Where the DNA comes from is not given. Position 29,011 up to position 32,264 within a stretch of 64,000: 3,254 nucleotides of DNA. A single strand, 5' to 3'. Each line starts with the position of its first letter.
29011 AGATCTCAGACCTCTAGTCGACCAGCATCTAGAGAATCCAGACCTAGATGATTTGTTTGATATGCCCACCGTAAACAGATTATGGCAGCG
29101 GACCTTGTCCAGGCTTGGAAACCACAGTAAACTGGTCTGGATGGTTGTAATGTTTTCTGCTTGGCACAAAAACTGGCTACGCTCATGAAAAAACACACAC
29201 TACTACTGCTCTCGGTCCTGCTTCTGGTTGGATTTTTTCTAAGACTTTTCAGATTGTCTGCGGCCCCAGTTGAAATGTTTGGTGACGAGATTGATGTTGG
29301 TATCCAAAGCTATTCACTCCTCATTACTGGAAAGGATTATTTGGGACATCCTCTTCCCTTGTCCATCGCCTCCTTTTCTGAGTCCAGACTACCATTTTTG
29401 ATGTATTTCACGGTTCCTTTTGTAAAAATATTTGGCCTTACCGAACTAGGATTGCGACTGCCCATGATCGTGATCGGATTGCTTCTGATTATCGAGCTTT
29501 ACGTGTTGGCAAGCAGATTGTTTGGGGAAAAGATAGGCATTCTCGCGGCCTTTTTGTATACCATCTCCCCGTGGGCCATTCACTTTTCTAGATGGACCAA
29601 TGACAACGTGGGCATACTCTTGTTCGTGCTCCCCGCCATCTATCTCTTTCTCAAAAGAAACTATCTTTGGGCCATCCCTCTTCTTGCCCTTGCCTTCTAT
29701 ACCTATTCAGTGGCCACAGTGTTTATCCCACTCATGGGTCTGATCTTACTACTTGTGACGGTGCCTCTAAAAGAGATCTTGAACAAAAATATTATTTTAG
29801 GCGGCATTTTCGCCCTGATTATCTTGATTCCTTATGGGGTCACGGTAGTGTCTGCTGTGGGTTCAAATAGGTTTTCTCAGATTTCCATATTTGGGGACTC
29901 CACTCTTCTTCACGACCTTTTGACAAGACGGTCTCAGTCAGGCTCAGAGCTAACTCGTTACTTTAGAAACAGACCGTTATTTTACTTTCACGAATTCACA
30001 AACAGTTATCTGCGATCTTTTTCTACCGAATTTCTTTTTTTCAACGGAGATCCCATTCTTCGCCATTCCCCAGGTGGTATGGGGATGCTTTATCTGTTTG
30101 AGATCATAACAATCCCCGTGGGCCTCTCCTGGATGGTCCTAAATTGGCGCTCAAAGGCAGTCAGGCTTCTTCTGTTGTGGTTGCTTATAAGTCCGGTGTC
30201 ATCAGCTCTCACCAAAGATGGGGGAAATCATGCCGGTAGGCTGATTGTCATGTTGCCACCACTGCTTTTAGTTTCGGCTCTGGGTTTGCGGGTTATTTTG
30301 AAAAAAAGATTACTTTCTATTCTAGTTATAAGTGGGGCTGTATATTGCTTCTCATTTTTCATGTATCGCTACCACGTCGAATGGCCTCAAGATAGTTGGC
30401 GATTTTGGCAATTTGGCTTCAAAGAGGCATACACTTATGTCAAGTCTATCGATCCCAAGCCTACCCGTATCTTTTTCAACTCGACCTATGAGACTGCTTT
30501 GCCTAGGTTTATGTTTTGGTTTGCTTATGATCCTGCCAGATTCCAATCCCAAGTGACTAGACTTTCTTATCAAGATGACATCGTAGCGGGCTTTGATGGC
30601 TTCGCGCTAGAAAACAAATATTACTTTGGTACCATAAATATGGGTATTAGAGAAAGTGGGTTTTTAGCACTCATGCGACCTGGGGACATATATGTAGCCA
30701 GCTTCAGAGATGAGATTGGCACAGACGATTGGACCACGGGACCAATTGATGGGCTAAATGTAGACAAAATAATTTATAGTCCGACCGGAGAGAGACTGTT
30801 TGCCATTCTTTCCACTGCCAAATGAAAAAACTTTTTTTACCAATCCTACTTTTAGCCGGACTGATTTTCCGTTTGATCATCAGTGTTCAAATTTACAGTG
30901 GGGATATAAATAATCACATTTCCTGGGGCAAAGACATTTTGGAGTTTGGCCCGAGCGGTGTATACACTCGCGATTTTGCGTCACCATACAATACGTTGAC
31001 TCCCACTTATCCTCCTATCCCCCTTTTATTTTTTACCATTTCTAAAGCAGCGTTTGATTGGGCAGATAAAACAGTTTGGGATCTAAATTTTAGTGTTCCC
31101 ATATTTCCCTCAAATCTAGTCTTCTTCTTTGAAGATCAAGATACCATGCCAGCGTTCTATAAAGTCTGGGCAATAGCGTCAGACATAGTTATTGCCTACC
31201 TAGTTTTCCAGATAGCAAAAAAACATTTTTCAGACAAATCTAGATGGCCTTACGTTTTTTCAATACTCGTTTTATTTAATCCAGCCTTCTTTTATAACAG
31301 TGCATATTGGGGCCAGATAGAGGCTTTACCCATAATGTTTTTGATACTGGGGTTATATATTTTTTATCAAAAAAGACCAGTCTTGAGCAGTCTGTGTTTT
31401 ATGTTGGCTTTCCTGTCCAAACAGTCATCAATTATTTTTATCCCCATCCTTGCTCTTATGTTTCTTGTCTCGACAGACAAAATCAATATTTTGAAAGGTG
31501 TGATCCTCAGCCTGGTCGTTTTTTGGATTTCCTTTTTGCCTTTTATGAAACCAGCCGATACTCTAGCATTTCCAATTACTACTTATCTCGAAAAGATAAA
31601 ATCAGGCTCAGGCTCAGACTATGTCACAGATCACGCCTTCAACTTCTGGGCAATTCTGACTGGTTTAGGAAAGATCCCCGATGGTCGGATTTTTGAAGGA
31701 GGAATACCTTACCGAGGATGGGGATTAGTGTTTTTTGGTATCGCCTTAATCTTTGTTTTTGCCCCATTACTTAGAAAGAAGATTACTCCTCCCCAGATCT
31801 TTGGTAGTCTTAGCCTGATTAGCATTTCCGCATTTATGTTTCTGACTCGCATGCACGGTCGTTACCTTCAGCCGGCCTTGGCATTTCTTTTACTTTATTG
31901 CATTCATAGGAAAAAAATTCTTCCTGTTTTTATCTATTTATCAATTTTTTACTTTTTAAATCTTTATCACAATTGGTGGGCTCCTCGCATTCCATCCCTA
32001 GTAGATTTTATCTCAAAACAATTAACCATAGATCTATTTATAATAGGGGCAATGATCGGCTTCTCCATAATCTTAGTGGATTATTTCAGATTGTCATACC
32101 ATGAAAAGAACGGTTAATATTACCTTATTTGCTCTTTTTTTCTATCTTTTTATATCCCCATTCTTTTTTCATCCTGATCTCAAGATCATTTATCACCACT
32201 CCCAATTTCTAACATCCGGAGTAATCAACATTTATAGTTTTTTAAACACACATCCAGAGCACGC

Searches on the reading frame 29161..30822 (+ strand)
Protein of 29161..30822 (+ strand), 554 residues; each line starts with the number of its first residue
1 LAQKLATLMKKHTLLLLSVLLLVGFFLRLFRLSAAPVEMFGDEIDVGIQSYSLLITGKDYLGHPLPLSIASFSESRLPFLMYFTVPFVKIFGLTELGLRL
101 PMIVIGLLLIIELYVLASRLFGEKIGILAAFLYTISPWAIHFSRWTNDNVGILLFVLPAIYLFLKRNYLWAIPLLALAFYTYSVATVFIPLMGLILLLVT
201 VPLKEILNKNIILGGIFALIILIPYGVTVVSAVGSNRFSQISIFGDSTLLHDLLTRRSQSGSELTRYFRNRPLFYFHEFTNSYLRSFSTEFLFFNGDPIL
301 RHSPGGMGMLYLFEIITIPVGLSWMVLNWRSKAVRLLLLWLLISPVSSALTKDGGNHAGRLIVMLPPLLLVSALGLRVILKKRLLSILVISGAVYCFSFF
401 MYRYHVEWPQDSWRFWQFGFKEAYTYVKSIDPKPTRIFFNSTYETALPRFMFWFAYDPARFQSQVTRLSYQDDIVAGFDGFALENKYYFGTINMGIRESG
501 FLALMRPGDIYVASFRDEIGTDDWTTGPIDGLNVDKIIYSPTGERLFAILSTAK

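Call 25: search_protein_families(library=pfam, proteins=[window:29161-30822:+], max_evalue=0.001)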
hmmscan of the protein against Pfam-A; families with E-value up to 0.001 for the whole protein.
window:29161-30822:+ (554 aa): 1 family
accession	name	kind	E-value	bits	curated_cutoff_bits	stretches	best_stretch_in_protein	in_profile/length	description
PF13231.12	PMT_2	-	1.1e-12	49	26.1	1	78-224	4-156/160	Dolichyl-phosphate-mannose-protein mannosyltransferase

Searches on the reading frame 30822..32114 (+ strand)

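Call 25: search_protein_families(library=pfam, proteins=[window:30822-32114:+], max_evalue=0.001)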
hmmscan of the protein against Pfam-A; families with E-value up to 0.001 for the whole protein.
window:30822-32114:+ (431 aa): 2 families
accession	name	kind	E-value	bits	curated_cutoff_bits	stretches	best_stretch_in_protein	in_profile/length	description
PF09594.16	GT87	-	0.0001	22.6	25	1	109-273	19-175/237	Glycosyltransferase family 87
PF14897.12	EpsG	-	0.00044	19.9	30.1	1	120-386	71-313/326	EpsG family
